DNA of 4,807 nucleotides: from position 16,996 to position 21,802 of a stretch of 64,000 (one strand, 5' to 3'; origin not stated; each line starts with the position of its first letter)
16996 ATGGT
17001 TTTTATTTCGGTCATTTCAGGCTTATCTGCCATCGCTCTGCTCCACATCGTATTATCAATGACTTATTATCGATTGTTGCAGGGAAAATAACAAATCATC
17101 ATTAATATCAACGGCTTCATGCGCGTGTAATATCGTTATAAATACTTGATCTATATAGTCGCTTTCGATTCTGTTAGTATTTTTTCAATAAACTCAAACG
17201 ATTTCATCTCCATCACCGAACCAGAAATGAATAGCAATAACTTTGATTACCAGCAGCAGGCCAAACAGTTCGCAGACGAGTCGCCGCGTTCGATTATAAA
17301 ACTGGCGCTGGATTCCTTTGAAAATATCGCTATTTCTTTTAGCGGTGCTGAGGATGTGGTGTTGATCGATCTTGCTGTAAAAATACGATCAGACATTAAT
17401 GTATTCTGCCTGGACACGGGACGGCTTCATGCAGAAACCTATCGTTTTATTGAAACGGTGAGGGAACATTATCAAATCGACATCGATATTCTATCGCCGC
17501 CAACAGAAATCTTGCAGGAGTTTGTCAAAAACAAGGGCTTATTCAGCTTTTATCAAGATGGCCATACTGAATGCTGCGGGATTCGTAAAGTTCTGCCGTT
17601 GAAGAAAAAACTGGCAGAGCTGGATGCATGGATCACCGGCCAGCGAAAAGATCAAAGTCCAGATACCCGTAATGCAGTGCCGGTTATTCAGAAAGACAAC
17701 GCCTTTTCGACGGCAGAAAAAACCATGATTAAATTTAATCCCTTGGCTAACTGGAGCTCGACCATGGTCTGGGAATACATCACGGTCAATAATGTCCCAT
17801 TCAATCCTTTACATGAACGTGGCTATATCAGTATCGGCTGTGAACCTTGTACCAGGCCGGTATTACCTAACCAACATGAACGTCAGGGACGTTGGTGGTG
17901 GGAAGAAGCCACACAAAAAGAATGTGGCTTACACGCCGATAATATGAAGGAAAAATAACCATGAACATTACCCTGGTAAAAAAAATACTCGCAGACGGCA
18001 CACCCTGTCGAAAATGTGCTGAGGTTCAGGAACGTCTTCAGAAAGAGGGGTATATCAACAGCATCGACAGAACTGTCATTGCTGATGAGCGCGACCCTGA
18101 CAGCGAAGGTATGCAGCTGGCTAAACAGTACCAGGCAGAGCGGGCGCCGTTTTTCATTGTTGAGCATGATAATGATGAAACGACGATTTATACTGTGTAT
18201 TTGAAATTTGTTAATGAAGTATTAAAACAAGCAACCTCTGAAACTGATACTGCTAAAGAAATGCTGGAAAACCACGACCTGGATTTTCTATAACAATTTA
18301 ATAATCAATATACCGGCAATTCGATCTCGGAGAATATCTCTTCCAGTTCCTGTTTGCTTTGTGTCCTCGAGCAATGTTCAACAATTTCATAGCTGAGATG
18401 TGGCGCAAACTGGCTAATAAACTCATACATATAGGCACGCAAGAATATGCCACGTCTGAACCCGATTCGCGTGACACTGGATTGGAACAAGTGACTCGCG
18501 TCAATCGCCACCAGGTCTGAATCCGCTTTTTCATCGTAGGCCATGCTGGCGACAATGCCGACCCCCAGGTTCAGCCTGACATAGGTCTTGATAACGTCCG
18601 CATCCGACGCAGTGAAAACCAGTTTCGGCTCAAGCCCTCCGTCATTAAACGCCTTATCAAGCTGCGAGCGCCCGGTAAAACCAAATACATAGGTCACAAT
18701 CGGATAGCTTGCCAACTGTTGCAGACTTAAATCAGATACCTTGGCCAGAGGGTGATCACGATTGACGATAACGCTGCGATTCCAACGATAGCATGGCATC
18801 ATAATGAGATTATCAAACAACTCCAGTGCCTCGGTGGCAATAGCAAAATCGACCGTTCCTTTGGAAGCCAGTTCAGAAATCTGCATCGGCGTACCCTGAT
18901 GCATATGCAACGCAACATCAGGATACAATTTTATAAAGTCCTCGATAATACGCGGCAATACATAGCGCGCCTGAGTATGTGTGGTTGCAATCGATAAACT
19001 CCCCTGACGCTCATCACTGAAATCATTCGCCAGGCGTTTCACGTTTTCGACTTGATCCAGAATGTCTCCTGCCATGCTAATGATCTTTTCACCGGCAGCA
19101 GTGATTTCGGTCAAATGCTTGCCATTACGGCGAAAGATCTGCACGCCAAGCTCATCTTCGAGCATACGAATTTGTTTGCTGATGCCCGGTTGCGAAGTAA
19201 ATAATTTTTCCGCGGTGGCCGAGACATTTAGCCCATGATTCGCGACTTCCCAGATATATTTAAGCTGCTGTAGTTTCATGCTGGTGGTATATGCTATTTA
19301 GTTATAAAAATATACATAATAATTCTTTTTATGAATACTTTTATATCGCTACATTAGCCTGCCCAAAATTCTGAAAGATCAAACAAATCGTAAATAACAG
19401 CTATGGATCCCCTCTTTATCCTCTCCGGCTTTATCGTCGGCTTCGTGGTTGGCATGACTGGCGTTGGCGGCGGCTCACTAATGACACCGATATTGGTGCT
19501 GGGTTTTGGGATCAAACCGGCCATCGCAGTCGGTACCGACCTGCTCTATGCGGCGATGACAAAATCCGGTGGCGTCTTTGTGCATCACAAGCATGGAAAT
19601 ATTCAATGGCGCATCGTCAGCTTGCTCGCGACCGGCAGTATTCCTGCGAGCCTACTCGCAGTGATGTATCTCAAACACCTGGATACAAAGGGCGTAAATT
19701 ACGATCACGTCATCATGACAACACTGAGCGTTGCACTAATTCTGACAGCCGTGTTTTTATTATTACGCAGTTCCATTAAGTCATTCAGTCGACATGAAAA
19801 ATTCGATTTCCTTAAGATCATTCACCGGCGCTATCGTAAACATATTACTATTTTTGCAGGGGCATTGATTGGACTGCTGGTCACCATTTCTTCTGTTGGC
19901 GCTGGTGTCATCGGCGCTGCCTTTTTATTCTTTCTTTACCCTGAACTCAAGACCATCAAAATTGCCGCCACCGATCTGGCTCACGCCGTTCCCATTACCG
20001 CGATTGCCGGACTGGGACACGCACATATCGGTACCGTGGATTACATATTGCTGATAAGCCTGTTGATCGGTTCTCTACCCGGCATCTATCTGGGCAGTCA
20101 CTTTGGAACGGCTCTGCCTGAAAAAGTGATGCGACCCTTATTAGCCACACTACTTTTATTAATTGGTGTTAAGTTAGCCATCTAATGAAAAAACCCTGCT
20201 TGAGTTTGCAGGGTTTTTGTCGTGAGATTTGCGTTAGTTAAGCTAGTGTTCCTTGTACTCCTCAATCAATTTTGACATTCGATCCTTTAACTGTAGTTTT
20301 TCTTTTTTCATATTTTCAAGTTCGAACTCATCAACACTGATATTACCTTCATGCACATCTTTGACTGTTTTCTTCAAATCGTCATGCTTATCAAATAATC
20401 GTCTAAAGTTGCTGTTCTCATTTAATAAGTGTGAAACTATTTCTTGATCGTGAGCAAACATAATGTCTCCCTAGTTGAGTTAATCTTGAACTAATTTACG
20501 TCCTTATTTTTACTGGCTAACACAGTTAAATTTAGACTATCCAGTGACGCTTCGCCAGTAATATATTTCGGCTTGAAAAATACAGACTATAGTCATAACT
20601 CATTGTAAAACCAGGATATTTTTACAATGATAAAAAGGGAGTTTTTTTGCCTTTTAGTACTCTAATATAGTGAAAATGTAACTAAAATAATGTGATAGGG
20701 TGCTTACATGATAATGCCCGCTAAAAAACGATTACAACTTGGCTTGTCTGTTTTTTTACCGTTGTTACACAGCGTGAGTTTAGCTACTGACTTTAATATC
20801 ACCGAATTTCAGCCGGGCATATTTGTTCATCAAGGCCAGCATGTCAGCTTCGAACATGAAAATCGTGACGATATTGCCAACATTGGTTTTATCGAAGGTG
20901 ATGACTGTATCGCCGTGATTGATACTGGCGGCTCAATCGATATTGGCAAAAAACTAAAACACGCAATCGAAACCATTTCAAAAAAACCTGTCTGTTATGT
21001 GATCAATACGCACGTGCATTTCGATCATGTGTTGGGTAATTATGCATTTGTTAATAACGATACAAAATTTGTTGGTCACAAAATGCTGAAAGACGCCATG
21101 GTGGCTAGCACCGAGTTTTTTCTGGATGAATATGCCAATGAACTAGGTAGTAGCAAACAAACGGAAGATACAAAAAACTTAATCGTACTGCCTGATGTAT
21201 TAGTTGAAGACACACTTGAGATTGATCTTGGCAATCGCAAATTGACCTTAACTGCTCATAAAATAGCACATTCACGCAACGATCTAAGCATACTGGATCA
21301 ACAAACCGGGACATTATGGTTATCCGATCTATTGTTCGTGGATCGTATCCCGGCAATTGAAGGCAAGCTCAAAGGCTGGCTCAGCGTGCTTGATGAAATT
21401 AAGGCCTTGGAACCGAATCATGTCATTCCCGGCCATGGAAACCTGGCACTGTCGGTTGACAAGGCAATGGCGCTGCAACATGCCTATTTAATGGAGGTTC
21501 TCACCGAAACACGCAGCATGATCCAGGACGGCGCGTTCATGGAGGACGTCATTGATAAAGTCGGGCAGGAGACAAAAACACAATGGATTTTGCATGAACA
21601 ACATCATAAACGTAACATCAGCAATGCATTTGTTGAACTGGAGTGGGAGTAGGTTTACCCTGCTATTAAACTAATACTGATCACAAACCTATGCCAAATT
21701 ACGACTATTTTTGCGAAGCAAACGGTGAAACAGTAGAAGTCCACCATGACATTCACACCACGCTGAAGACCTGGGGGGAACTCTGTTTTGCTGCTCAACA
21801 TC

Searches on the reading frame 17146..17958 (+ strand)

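Call 36: search_protein_families(library=ncbifam, proteins=[window:17146-17958:+], max_evalue=0.00001)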
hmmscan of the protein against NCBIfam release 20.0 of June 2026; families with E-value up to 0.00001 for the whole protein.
window:17146-17958:+ (270 aa): 13 families
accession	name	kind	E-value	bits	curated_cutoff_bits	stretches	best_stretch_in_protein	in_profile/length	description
TIGR00424.1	APS_reduc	equivalog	2.6e-91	306.6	553.2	1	20-269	76-329/464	5'-adenylylsulfate reductase, thioredoxin-independent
NF002537.0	PRK02090.1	equivalog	4e-83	278.8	154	1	27-268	8-243/244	phosphoadenylyl-sulfate reductase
TIGR02055.1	APS_reductase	subfamily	4.6e-80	268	235.3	1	67-262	3-194/194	adenylylsulfate reductase, thioredoxin dependent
TIGR00434.1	cysH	subfamily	1e-52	179.2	165.1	1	48-263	2-213/214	phosophoadenylyl-sulfate reductase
TIGR02057.1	PAPS_reductase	equivalog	8.7e-42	143.5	254.2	1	39-263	5-224/224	phosphoadenosine phosphosulfate reductase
NF006327.0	PRK08557.1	equivalog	2.4e-18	66.1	366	1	54-236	173-355/415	hypothetical protein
NF006351.0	PRK08576.1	equivalog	5.2e-15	55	290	1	55-236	229-402/436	hypothetical protein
NF010367.0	PRK13795.1-2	equivalog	6.8e-15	54.5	456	1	60-235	244-415/584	hypothetical protein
NF010368.0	PRK13795.1-3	equivalog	1.1e-14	53.6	588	1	41-238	230-423/635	hypothetical protein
NF010366.0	PRK13795.1-1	equivalog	2.3e-13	49.2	745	1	61-236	269-444/667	hypothetical protein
NF003587.0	PRK05253.1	subfamily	8.3e-10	38.4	195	1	49-222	18-208/301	sulfate adenylyltransferase subunit CysD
NF010369.0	PRK13795.1-4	equivalog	8.5e-10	37.5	1086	1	59-238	252-431/633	hypothetical protein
TIGR02039.1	CysD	subfamily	9e-06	25.5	396.6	0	160-222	121-200/294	sulfate adenylyltransferase, small subunit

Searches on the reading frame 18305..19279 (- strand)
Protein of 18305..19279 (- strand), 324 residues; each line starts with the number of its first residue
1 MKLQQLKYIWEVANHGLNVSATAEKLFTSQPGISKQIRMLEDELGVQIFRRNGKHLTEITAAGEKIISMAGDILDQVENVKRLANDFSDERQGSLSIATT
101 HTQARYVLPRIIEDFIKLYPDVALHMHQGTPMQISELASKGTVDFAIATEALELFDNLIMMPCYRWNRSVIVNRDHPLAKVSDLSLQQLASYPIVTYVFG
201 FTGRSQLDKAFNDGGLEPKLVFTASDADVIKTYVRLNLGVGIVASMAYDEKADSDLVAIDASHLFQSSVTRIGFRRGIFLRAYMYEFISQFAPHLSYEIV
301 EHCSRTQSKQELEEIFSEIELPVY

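Call 36: search_protein_families(library=ncbifam, proteins=[window:18305-19279:-], max_evalue=0.00001)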
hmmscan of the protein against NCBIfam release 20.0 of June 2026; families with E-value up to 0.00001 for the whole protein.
window:18305-19279:- (324 aa): 47 families (the best 25 are shown)
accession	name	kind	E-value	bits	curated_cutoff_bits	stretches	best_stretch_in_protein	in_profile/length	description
NF009326.0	PRK12681.1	equivalog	1.5e-170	566.9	436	1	1-323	1-323/324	HTH-type transcriptional regulator CysB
NF009327.0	PRK12684.1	subfamily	2e-133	444.4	402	1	1-309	1-309/313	CysB family HTH-type transcriptional regulator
NF009324.0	PRK12679.1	equivalog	1.4e-95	320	491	1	1-310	1-310/316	HTH-type transcriptional regulator Cbl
NF009325.0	PRK12680.1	equivalog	1.2e-67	228.6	482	1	1-295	1-295/327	LysR family transcriptional regulator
NF053705.1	TransRegGltCGpos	equivalog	9.7e-44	149.8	350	1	1-262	1-260/300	glutamate biosynthesis transcriptional regulator GltC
NF047520.1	trans_act_CidR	equivalog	1.9e-37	129.1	415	1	1-260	1-257/292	cidABC operon transcriptional activator CidR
NF008416.0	PRK11242.1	equivalog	2e-36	125.9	277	1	1-287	1-283/300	transcriptional regulator CynR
NF040786.1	LysR_Sec_metab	equivalog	7e-36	123.7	250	1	1-258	1-260/298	selenium metabolism-associated LysR family transcriptional regulator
TIGR03339.1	phn_lysR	subfamily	9.2e-36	123.5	341.1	1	5-260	1-250/279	aminoethylphosphonate catabolism associated LysR family transcriptional regulator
NF045775.1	acetoin_reg_AlsR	exception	9.7e-30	104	430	1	1-257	1-255/290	acetoin biosynthesis transcriptional regulator AlsR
NF008361.0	PRK11151.1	equivalog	2.6e-28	99.2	329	1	1-286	1-283/305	DNA-binding transcriptional regulator OxyR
NF007385.0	PRK09906.1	equivalog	3.6e-27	95.3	356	1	1-245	1-243/296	DNA-binding transcriptional regulator HcaR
NF050018.1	StrsTransRegOxyRFcella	equivalog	1.5e-26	93.6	500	1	2-265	2-261/289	oxidative stress transcriptional regulator OxyR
NF008722.0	PRK11716.1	equivalog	4.6e-26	91.5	246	1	1-249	1-247/293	HTH-type transcriptional activator IlvY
NF047354.1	trans_reg_GltC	equivalog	2e-24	86.6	300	1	1-262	1-256/290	glutamate biosynthesis transcriptional regulator GltC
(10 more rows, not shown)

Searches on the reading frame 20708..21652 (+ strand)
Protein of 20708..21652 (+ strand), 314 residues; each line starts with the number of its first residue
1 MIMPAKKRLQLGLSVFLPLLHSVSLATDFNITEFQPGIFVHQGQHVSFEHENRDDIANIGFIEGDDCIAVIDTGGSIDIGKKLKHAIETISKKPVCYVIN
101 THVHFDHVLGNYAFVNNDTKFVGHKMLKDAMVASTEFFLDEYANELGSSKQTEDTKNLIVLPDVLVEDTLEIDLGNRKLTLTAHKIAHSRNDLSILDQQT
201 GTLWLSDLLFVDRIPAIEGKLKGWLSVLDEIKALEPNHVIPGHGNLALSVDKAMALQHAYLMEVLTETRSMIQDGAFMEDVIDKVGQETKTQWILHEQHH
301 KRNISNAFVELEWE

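Call 36: search_protein_families(library=ncbifam, proteins=[window:20708-21652:+], max_evalue=0.00001)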
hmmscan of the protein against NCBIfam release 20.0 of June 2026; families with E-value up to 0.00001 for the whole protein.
window:20708-21652:+ (314 aa): 6 families
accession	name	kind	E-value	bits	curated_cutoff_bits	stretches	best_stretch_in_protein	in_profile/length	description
TIGR04559.1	SoxH_rel_PQQ_2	hypoth_equivalog_domain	2.2e-103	345.6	280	1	29-314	2-283/283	quinoprotein relay system zinc metallohydrolase 2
TIGR04558.1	SoxH_rel_PQQ_1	hypoth_equivalog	2.7e-49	167.8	300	1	32-312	9-281/285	quinoprotein relay system zinc metallohydrolase 1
NF033088.2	bla_subclass_B1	equivalog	1.4e-08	34.7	200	1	27-134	4-108/217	subclass B1 metallo-beta-lactamase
NF012229.1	bla_class_B_core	domain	4.2e-08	33.5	100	1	63-193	21-134/139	metallo-beta-lactamase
NF033087.1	bla_subclass_B2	equivalog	3.5e-07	30.2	240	1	64-135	29-100/221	subclass B2 metallo-beta-lactamase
NF038166.1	blaYEM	exception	3.5e-07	30.1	535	1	64-134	50-120/246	YEM family subclass B2 metallo-beta-lactamase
